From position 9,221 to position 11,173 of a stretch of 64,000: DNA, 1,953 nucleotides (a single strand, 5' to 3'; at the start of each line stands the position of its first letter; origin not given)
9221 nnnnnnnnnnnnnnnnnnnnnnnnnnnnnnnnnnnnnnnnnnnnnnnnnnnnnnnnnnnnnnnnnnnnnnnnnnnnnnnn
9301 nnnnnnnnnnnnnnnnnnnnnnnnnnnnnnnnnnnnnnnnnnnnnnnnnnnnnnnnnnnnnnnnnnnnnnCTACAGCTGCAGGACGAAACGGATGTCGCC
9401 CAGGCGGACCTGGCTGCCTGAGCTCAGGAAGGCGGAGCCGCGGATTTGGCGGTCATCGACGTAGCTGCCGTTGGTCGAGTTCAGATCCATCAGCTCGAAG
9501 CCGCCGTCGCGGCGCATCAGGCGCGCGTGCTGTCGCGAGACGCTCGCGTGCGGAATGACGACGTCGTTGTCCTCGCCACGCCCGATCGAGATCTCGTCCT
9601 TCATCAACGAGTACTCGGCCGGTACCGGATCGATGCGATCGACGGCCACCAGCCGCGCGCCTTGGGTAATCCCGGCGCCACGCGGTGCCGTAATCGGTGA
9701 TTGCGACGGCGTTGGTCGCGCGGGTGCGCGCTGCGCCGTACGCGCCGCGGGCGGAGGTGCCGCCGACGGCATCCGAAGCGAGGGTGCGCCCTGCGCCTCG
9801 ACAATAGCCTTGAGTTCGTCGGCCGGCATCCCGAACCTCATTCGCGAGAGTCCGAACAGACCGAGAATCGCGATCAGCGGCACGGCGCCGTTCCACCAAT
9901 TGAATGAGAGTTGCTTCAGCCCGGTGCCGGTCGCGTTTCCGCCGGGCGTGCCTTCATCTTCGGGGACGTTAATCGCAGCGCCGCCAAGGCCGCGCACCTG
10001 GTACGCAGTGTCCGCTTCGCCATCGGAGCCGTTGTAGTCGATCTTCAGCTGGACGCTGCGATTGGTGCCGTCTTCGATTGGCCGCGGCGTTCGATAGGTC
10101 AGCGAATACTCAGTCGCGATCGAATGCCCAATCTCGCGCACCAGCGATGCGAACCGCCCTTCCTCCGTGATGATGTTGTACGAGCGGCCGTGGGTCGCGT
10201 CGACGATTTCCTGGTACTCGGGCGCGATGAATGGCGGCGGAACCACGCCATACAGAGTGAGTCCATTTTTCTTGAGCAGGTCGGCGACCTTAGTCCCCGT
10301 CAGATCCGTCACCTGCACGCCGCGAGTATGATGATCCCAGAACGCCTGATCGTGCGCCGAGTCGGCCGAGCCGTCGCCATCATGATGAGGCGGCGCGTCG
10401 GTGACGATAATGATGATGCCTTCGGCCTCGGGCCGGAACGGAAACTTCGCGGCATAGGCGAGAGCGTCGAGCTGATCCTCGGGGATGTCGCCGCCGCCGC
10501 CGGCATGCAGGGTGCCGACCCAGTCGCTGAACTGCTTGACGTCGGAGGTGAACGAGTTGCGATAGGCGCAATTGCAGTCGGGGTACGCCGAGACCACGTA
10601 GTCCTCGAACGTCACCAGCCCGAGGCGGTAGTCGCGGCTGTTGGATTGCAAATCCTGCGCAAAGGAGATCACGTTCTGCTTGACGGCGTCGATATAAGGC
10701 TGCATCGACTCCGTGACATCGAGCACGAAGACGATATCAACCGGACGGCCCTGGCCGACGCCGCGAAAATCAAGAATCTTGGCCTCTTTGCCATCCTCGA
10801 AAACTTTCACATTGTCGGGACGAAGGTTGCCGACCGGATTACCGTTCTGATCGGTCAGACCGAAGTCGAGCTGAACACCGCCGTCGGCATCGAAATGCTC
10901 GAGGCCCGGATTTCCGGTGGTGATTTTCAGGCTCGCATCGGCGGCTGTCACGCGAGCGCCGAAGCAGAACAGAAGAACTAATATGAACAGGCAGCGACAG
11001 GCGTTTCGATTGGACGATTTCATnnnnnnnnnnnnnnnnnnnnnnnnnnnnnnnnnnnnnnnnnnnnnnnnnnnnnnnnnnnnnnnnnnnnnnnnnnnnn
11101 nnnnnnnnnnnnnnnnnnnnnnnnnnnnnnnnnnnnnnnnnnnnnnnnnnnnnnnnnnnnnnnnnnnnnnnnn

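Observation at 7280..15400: Compact envelope module: secreted protein, DUF1329, VWA-TM-FHA sensor, giant Thr/Pro-rich surface protein, coupled lipoprotein and an orphan HlyD adaptor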

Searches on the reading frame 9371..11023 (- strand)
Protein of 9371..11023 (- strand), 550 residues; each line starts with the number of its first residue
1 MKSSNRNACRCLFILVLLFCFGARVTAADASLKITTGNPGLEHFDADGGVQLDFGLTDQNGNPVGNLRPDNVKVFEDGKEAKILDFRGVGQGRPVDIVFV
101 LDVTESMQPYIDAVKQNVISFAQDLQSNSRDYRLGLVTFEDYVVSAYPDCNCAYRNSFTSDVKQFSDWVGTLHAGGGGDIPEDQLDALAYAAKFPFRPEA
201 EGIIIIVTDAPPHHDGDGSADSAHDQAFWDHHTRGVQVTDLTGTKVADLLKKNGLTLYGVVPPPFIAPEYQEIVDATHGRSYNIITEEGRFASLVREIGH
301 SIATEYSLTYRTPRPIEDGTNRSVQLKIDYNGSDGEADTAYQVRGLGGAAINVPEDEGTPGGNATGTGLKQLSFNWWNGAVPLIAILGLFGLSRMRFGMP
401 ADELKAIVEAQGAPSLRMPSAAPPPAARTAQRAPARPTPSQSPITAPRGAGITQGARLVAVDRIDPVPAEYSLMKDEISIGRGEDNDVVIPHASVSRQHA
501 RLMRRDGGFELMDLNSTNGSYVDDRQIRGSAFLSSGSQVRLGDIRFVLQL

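Call 4: search_protein_families(library=pfam, proteins=[window:9371-11023:-], max_evalue=0.01)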
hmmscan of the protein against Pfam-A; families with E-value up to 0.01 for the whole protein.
window:9371-11023:- (550 aa): 6 families
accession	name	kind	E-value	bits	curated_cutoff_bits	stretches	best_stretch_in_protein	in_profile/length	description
PF00498.31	FHA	-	2.4e-19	70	20.7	1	478-542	1-67/67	FHA domain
PF16697.10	Yop-YscD_cpl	-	2.7e-13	50.4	33.2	1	469-549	10-91/94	Inner membrane component of T3SS, cytoplasmic domain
PF25106.1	VWA_4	-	5.2e-13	49.4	27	1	97-213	2-107/169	von Willebrand factor A domain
PF00362.24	Integrin_beta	-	1.8e-10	41.4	24.8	1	92-219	3-154/248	Integrin beta chain VWA domain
PF00092.34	VWA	-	3.4e-08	34.3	23.8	1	96-222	1-126/174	von Willebrand factor type A domain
PF13519.12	VWA_2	-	9.6e-06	26.6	27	1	97-210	1-106/107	von Willebrand factor type A domain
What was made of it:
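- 9371..11023 (-): Core gene 1. Signal peptide, periplasmic integrin-beta-like VWA domain, one TM helix (about residues 375-395), a Pro/Ala-rich cytoplasmic linker, and a C-terminal FHA domain. Pfam FHA, VWA_4, Integrin_beta and VWA (call 4).
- Checked: VWA-TM-FHA, 9371-11023 (-) (call 4).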

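Call 7: search_protein_families(library=ncbifam, proteins=[window:9371-11023:-], max_evalue=0.1)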
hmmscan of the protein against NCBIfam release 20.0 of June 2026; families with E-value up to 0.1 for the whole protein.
window:9371-11023:- (550 aa): 9 families
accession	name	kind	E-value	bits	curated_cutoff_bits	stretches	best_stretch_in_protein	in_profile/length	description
NF049868.1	FhaB_Rv0019c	equivalog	7.3e-17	61.9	125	1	430-543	40-153/158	FHA domain-containing protein FhaB/FipA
TIGR03436.1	acidobact_VWFA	subfamily_domain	2.4e-15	56.8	81.25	1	50-169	10-130/324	VWA domain-containing protein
NF041660.2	oxygluDhInhib_OdhI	equivalog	8.2e-15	54.8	200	1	448-547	28-126/130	oxoglutarate dehydrogenase inhibitor Odhl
TIGR03354.1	VI_FHA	hypoth_equivalog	6.2e-11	42.7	120.25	1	469-547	17-100/420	type VI secretion system-associated FHA domain protein TagH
NF052573.1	HisKinEspAMyxo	equivalog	6.6e-10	37.7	1400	1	468-543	38-113/755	serine histidine kinase EspA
NF052403.1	ESX1TransRegEspM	equivalog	9.8e-06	24.7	550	1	474-543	27-94/367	ESX-1 type VII secretion system transcriptional regulator EspM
NF033765.2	gliding_CglD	equivalog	2.6e-05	22.2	400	1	92-175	642-722/1124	adventurous gliding motility lipoprotein CglD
NF033760.1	gliding_GltG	equivalog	0.0016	17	650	1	475-548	23-96/650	adventurous gliding motility protein GltG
NF047506.1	VWA_BatB_Lepto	exception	0.0098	15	350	1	93-178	84-162/324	VWA domain-containing protein BatB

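Call 35: find_homologous_proteins(query=window:9371-11023:-)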
Query window:9371-11023:- (550 aa): 816 proteins with E <= 0.001 among 8000 candidates; the best 120 are listed.
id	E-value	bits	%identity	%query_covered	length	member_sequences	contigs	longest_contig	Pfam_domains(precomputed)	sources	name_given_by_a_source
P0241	0.0e+0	1259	100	100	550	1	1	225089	PF00362.25,PF00498.32,PF00092.35,PF25106.2,PF13519.13,PF16697.11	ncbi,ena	-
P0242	0.0e+0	1258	100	100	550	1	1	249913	PF00362.25,PF00498.32,PF00092.35,PF25106.2,PF13519.13,PF16697.11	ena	-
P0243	0.0e+0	1231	98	100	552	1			PF00362.25,PF00498.32,PF00092.35,PF25106.2,PF13519.13,PF16697.11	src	-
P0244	0.0e+0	1221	97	100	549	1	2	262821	PF00362.25,PF00498.32,PF00092.35,PF25106.2,PF13519.13,PF16697.11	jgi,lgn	jgi:FHA domain/Integrin beta chain VWA domain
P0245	0.0e+0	1220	98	100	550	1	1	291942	PF00362.25,PF00498.32,PF00092.35,PF25106.2,PF13519.13,PF16697.11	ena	-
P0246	0.0e+0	1212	96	100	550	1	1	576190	PF00362.25,PF00498.32,PF00092.35,PF25106.2,PF13519.13,PF16697.11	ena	-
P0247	0.0e+0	1210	96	100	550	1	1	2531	PF00362.25,PF00498.32,PF00092.35,PF25106.2,PF13519.13,PF16697.11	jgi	jgi:pSer/pThr/pTyr-binding forkhead associated (FHA) protein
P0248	0.0e+0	1207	96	100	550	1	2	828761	PF00362.25,PF00498.32,PF00092.35,PF25106.2,PF13519.13,PF16697.11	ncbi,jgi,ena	jgi:hypothetical protein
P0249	0.0e+0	1204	96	100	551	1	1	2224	PF00362.25,PF00498.32,PF00092.35,PF25106.2,PF13519.13,PF16697.11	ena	-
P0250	0.0e+0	1203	96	100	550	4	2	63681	PF00362.25,PF00498.32,PF00092.35,PF25106.2,PF13519.13,PF16697.11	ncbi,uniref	ncbi:FHA domain-containing protein [Candidatus Binatus sp.]|uniref:FHA domain-containing protein n=4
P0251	0.0e+0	1201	96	100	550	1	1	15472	PF00362.25,PF00498.32,PF00092.35,PF25106.2,PF13519.13,PF16697.11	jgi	jgi:FHA domain-containing protein/integrin beta-like protein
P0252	0.0e+0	1201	96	100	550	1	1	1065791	PF00362.25,PF00498.32,PF00092.35,PF25106.2,PF13519.13,PF16697.11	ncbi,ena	-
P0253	0.0e+0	1201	96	100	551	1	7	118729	PF00362.25,PF00498.32,PF00092.35,PF25106.2,PF13519.13,PF16697.11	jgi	jgi:hypothetical protein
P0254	0.0e+0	1196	95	100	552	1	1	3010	PF00362.25,PF00498.32,PF00092.35,PF25106.2,PF13519.13,PF16697.11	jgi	jgi:hypothetical protein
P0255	0.0e+0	1196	95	100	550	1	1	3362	PF00362.25,PF00498.32,PF00092.35,PF25106.2,PF13519.13,PF16697.11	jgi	jgi:FHA domain/Integrin beta chain VWA domain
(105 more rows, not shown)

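Call 63: search_protein_families(library=padloc, proteins=[window:9371-11023:-], max_evalue=0.01)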
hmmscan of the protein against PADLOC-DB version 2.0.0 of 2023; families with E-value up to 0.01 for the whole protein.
window:9371-11023:- (550 aa): 0 families

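Call 64: search_solved_structures(query=window:9371-11023:-, max_evalue=0.001)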
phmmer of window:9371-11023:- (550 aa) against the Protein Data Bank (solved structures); distinct sequences matched with E-value up to 0.001: 27.
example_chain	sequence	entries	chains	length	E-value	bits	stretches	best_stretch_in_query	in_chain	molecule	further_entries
6i2q_B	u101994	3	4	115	3.8e-11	45.6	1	451-548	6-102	Glycogen accumulation regulator GarA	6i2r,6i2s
8p5x_G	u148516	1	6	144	4.2e-11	45.4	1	432-548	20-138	Oxoglutarate dehydrogenase inhibitor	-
2kb3_A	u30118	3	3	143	4.2e-11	45.4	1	432-548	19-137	Oxoglutarate dehydrogenase inhibitor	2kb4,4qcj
8p5r_G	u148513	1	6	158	5.1e-11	45.1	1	450-548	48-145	Glycogen accumulation regulator GarA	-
2kfu_A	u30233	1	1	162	5.2e-10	41.8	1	442-548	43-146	Rv1827 pThr 22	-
6i2p_D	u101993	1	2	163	5.3e-10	41.8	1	442-548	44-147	Glycogen accumulation regulator GarA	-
6cah_A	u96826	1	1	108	5.4e-10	41.8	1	476-547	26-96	ABC transporter ATP-binding/permease protein Rv1747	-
2kkl_A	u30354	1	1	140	6.7e-10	41.5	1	443-548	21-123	Uncharacterized protein Mb1858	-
7rj3_A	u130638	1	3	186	7.6e-10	41.3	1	442-548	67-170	Glycogen accumulation regulator GarA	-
2fez_A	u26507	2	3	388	1e-08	37.6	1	470-549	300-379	Probable regulatory protein embR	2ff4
5a8i_A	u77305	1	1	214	6.2e-08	35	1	424-545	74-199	ARNA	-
8s05_C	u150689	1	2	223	7e-08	34.8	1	424-545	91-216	Conserved protein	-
2lc1_A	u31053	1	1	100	8.4e-07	31.2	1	468-548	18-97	Putative uncharacterized protein TB39.8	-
3po8_A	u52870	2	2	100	9.5e-07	31.1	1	469-548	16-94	Putative uncharacterized protein TB39.8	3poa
3oun_A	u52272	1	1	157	2e-06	30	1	457-547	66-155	Putative uncharacterized protein TB39.8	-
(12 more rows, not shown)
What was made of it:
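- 9371..11023 (-): PDB sequence hits to GarA/OdhI, Rv1747, ArnA and integrin beta-8 (call 64).
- Closest known: ArnA. Same: ArnA is among the PDB sequence hits of the FHA region (call 64).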

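Call 79: find_encoding_contigs(protein=window:9371-11023:-, flank=8000, max_places=4)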
Protein window:9371-11023:- (550 aa): no gene with exactly this product is on record in the collection.
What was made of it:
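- Tried and rejected: Not on record, so the HlyD and APH indels could not be checked in an independent assembly (call 79).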

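Call 81: find_related_loci(query=A6, collection=metagenome_contigs, flank=8000)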
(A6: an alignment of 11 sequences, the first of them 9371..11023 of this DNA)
Query A6 (550 aa) in metagenome_contigs; peptide patterns used: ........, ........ (x = any residue, [..] = any of these).
330 stretches matched a pattern; 190 encode a relative of the query (tblastn E <= 1e-3); the best 80 are kept; 80 distinct loci.
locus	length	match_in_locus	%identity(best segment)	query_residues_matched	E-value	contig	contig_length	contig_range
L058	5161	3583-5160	98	1-524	0e+0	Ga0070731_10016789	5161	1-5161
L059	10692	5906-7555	94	1-550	0e+0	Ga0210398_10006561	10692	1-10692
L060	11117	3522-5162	91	1-550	0e+0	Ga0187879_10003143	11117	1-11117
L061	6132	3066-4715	90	1-550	0e+0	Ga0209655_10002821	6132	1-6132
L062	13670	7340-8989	93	1-550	0e+0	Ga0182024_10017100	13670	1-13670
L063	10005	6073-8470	91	1-550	0e+0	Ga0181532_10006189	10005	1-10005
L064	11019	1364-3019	90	1-550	0e+0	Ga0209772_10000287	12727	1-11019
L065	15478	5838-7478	90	1-550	0e+0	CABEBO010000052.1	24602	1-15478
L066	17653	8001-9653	91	1-550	0e+0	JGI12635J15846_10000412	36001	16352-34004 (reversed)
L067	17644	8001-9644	89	1-550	0e+0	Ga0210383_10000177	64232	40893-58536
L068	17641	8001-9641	90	1-550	0e+0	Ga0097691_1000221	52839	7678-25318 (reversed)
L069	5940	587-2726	90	1-550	0e+0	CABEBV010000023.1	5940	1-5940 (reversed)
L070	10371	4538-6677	90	1-550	0e+0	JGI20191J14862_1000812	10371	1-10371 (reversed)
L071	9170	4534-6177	89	1-550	0e+0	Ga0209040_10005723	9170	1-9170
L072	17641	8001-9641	90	1-550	0e+0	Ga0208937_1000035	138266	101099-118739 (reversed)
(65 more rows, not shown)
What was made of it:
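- Tried and rejected: It used exact peptide patterns and stayed within the same family, at 67% identity or above (call 81).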
